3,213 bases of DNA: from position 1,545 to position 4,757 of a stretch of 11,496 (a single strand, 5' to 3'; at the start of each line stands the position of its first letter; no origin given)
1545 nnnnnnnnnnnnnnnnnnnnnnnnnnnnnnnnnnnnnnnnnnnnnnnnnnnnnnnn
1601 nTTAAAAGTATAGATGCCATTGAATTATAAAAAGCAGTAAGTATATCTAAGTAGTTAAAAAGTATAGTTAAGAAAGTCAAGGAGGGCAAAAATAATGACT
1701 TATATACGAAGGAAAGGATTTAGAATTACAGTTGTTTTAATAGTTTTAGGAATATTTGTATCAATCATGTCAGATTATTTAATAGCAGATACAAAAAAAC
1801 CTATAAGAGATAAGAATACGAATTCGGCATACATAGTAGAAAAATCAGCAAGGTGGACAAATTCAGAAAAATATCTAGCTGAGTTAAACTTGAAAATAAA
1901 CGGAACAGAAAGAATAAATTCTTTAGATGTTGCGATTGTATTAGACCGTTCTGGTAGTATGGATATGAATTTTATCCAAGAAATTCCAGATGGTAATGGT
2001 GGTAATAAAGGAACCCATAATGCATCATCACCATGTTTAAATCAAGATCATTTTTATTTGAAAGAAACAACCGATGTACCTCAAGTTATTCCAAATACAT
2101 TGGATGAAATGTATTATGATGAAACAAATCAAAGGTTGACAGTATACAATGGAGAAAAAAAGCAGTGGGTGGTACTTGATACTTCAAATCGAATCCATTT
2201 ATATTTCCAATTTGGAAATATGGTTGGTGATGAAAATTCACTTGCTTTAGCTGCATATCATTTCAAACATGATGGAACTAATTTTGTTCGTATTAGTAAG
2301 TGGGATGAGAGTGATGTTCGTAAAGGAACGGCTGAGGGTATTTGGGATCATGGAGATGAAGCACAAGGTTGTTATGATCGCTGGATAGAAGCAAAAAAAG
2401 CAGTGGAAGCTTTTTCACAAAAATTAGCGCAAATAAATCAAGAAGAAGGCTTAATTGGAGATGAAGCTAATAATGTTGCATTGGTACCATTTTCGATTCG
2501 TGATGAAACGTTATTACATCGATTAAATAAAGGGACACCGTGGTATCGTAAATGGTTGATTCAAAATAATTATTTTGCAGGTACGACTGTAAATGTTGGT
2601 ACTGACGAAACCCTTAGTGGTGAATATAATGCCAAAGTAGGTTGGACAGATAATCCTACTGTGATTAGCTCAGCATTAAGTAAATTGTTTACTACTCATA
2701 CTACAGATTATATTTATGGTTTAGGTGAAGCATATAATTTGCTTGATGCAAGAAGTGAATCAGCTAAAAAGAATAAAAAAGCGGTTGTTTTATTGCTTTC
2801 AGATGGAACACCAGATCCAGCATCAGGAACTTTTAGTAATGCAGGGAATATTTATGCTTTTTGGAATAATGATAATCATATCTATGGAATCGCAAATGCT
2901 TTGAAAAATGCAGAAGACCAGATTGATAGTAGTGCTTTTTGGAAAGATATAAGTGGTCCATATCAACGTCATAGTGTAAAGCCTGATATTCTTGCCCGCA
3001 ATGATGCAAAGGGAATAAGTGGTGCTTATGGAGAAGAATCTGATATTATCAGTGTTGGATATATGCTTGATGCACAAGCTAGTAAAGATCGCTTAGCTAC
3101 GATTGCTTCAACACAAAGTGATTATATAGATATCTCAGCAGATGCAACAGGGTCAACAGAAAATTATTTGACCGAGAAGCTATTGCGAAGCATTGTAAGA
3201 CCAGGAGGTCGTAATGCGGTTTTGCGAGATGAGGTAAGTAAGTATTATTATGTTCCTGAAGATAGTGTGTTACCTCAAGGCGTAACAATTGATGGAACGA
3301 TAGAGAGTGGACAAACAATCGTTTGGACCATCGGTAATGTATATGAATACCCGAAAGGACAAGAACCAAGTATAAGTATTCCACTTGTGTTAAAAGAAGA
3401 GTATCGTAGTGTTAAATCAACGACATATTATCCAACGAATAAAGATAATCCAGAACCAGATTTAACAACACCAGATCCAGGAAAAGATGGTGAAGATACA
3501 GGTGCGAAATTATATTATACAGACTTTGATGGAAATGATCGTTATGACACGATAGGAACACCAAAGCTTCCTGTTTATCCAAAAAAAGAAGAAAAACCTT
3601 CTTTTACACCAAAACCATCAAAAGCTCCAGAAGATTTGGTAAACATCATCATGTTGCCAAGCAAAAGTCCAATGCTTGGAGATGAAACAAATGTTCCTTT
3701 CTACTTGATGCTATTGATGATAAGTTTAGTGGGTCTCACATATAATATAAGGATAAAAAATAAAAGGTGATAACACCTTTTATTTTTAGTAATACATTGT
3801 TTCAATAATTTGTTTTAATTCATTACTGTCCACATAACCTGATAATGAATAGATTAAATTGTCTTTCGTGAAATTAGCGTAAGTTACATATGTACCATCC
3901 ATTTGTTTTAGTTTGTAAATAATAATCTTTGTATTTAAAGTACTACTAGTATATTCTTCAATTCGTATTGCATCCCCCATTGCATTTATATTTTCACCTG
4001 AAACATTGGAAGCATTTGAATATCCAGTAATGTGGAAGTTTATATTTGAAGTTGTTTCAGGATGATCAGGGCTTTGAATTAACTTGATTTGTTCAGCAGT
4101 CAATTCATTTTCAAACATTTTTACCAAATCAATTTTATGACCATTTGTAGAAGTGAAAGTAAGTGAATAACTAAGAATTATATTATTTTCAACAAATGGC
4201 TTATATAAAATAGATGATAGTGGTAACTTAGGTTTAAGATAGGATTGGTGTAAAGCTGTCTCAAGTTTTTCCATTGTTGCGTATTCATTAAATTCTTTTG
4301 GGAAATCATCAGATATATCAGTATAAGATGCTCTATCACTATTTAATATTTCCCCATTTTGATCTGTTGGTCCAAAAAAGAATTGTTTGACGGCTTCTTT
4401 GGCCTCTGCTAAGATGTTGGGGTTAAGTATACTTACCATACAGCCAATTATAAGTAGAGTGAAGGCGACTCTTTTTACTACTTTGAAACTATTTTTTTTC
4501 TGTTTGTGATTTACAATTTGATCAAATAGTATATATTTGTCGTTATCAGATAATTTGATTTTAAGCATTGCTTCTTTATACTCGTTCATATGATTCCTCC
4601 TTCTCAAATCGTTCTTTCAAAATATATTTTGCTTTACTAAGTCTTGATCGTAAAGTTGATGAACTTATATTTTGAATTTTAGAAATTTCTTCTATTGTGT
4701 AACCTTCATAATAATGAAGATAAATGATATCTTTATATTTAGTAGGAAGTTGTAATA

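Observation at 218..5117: Two ECF sigma modules converge on a single VWA surface-protein gene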

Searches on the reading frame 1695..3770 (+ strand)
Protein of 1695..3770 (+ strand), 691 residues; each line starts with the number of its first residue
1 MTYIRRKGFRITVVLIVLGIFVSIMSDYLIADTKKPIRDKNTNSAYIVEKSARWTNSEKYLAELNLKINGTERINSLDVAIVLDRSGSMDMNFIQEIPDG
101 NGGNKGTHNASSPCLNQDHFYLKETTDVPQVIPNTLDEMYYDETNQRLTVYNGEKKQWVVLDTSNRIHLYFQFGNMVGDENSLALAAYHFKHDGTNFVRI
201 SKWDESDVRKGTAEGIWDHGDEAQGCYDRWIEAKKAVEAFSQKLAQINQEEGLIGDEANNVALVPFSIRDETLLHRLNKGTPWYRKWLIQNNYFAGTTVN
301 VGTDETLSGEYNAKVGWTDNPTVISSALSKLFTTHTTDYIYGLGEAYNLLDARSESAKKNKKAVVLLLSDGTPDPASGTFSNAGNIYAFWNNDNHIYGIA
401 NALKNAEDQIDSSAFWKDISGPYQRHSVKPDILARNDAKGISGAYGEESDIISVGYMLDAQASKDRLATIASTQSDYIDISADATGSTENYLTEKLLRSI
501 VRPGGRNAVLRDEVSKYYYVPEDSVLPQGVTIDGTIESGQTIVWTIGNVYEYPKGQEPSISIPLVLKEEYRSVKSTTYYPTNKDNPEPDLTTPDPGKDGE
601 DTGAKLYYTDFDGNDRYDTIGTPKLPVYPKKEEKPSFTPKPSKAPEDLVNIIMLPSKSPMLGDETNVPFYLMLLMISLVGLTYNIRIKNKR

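Call 3: search_protein_families(library=pfam, proteins=[window:1695-3770:+], max_evalue=0.01)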
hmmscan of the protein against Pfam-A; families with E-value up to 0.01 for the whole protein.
window:1695-3770:+ (691 aa): 2 families
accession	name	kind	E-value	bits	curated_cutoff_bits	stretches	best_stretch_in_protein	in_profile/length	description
PF13519.12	VWA_2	-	1.4e-06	29.3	27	1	307-371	45-106/107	von Willebrand factor type A domain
PF00092.34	VWA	-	0.00093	19.9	23.8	0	322-374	62-116/174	von Willebrand factor type A domain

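Call 10: search_protein_families(library=ncbifam, proteins=[window:1695-3770:+], max_evalue=0.01)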
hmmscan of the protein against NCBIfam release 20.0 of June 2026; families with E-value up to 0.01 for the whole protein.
window:1695-3770:+ (691 aa): 0 families

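Call 16: find_homologous_proteins(query=window:1695-3770:+, max_evalue=0.001)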
Query window:1695-3770:+ (691 aa): 32 proteins with E <= 0.001 among 8000 candidates.
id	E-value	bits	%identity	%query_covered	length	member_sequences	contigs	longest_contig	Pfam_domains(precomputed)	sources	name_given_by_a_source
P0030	0.0e+0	1518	98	97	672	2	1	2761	PF13519.13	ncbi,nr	ncbi:hypothetical protein LJC02_04740, partial [Breznakia sp. OttesenSCG-928-G09]|nr:hypothetical pr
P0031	0.0e+0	1033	66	97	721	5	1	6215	PF13519.13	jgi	jgi:hypothetical protein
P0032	1.2e-288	978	62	99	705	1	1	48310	PF13519.13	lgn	-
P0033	8.7e-273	925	60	99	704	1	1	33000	-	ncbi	ncbi:MAG: hypothetical protein ACK5LC_02995 [Coprobacillaceae bacterium]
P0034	1.8e-268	911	61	95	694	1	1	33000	PF13519.13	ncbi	ncbi:MAG: hypothetical protein ACK5LC_02990 [Coprobacillaceae bacterium]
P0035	4.6e-250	850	57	98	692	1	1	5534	PF00092.35,PF13519.13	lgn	-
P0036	1.8e-166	574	46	93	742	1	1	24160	PF13519.13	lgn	-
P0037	1.9e-159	551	48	86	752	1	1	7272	PF13519.13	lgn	-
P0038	9.0e-158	545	47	91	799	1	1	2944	PF12892.14,PF13519.13,PF00746.27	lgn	-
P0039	4.0e-149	516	42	97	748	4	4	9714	PF13519.13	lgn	-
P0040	1.0e-139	485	45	70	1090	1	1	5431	PF12892.14,PF13519.13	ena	-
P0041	2.2e-133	464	42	91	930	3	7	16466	PF12892.14,PF17802.8,PF13519.13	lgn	-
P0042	3.7e-133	464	42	92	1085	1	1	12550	PF17802.8,PF13519.13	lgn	-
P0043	9.8e-133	462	43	89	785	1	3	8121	-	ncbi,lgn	-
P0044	1.1e-131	459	39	96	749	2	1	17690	PF13519.13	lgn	-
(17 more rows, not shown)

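Call 17: find_encoding_contigs(protein=P0032, flank=10000, max_places=2)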
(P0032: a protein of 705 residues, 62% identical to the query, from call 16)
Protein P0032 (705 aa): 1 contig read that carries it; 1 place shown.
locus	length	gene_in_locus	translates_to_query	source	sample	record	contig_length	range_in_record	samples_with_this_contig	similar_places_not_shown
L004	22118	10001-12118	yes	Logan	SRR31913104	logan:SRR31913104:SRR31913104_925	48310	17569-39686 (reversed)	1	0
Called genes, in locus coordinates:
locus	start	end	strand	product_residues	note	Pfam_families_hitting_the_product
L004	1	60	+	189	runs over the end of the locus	PF03575:Peptidase_S51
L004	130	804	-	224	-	-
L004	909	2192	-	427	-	PF14501:HATPase_c_5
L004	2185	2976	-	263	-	PF00072:Response_reg, PF04397:LytTR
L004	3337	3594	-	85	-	-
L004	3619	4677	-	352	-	PF00144:Beta-lactamase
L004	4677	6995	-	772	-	PF00005:ABC_tran (faint), PF02463:SMC_N (faint), PF13555:AAA_29 (faint), PF20703:nSTAND1 (faint)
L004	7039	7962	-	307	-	PF00165:HTH_AraC, PF12833:HTH_18, PF00165:HTH_AraC (weak), PF06445:GyrI-like, PF14526:Cass2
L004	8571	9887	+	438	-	PF07638:Sigma70_ECF (weak), PF04542:Sigma70_r2, PF08281:Sigma70_r4_2, PF04545:Sigma70_r4 (weak)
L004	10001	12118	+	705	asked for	PF13519:VWA_2 (faint)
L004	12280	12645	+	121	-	PF03551:PadR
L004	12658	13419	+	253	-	-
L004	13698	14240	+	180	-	PF13302:Acetyltransf_3, PF13420:Acetyltransf_4, PF00583:Acetyltransf_1 (weak)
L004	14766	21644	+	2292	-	PF13802:Gal_mutarotas_2, PF01055:Glyco_hydro_31_2nd, PF21365:Glyco_hydro_31_3rd, PF17137:DUF5110, PF00754:F5_F8_type_C, PF00404:Dockerin_1, PF00754:F5_F8_type_C, PF02368:Big_2, +3 more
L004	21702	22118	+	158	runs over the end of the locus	-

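Call 18: find_encoding_contigs(protein=P0033, flank=10000, max_places=2)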
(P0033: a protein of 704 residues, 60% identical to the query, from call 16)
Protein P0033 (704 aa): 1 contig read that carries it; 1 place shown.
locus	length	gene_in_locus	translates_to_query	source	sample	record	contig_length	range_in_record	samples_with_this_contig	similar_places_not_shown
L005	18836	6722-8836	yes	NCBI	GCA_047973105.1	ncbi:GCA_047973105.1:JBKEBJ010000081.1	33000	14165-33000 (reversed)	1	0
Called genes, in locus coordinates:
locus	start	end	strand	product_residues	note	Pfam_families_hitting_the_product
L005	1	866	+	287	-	?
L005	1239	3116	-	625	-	PF00912:Transgly, PF00905:Transpeptidase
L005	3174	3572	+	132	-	PF09148:DUF1934 (weak)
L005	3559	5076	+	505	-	PF13396:PLDc_N, PF13091:PLDc_2, PF00614:PLDc (weak)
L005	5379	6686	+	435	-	PF07638:Sigma70_ECF (weak), PF04542:Sigma70_r2, PF08281:Sigma70_r4_2 (weak), PF04545:Sigma70_r4 (weak)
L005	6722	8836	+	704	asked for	-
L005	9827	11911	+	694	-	PF13519:VWA_2 (faint)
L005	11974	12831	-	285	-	PF00165:HTH_AraC (weak), PF12833:HTH_18, PF06445:GyrI-like, PF14526:Cass2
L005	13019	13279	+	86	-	PF00166:Cpn10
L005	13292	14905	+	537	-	PF00118:Cpn60_TCP1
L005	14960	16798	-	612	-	PF23598:LRR_14, PF00560:LRR_1 (faint), PF12799:LRR_4 (faint), PF13855:LRR_8 (weak), PF18449:Endotoxin_C2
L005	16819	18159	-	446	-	PF04542:Sigma70_r2, PF08281:Sigma70_r4_2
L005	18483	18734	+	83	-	PF17032:Zn_ribbon_15 (weak)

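Call 19: find_encoding_contigs(protein=P0036, flank=10000, max_places=2)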
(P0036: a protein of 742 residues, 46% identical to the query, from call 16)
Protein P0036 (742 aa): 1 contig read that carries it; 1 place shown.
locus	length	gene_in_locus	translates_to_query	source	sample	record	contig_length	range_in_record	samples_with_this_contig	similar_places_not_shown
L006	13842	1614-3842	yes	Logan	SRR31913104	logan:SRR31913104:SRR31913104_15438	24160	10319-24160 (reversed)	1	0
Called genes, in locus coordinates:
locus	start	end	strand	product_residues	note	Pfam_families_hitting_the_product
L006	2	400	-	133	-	?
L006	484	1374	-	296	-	PF03418:Peptidase_A25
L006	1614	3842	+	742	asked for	PF13519:VWA_2 (faint)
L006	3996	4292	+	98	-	PF01649:Ribosomal_S20p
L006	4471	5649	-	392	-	PF01546:Peptidase_M20, PF07687:M20_dimer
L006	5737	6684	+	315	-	PF02016:Peptidase_S66, PF17676:Peptidase_S66C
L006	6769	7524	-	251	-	PF14268:YoaP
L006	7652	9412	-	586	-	PF00501:AMP-binding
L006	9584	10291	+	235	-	PF01048:PNP_UDP_1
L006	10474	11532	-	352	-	PF00072:Response_reg, PF13487:HD_5, PF01966:HD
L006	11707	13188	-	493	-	PF02463:SMC_N (faint), PF00005:ABC_tran, PF13476:AAA_23 (faint), PF13555:AAA_29 (faint), PF13304:AAA_21 (faint), PF00005:ABC_tran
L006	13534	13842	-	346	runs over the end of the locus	PF03447:NAD_binding_3 (weak), PF00742:Homoserine_dh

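Call 59: search_solved_structures(query=window:1695-3770:+, max_evalue=0.01)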
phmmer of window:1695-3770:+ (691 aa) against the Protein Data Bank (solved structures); distinct sequences matched with E-value up to 0.01: 0.

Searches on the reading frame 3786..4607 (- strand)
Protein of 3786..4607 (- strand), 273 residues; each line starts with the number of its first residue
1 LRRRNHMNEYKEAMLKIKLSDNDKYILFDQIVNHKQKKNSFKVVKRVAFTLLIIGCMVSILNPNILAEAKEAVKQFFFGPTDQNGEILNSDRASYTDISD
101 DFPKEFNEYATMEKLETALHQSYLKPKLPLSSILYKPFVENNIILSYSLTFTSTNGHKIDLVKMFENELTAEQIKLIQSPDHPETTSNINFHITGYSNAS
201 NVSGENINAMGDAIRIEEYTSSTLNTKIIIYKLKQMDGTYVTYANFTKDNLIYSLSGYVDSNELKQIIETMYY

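Call 3: search_protein_families(library=pfam, proteins=[window:3786-4607:-], max_evalue=0.01)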
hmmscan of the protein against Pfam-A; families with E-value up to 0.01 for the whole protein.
window:3786-4607:- (273 aa): 0 families

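Call 10: search_protein_families(library=ncbifam, proteins=[window:3786-4607:-], max_evalue=0.01)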
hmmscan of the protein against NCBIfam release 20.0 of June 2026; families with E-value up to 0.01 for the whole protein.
window:3786-4607:- (273 aa): 0 families

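Call 58: search_protein_families(library=pfam, proteins=[window:3786-4607:-], max_evalue=1)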
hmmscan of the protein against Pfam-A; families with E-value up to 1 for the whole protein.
window:3786-4607:- (273 aa): 0 families

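Call 86: search_solved_structures(query=window:3786-4589:-, max_evalue=1)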
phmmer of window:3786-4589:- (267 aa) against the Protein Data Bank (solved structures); distinct sequences matched with E-value up to 1: 1.
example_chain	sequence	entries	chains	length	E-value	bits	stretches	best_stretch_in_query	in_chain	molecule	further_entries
8snb_7Y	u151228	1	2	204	0.88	12.4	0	85-158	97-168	Sperm-associated antigen 8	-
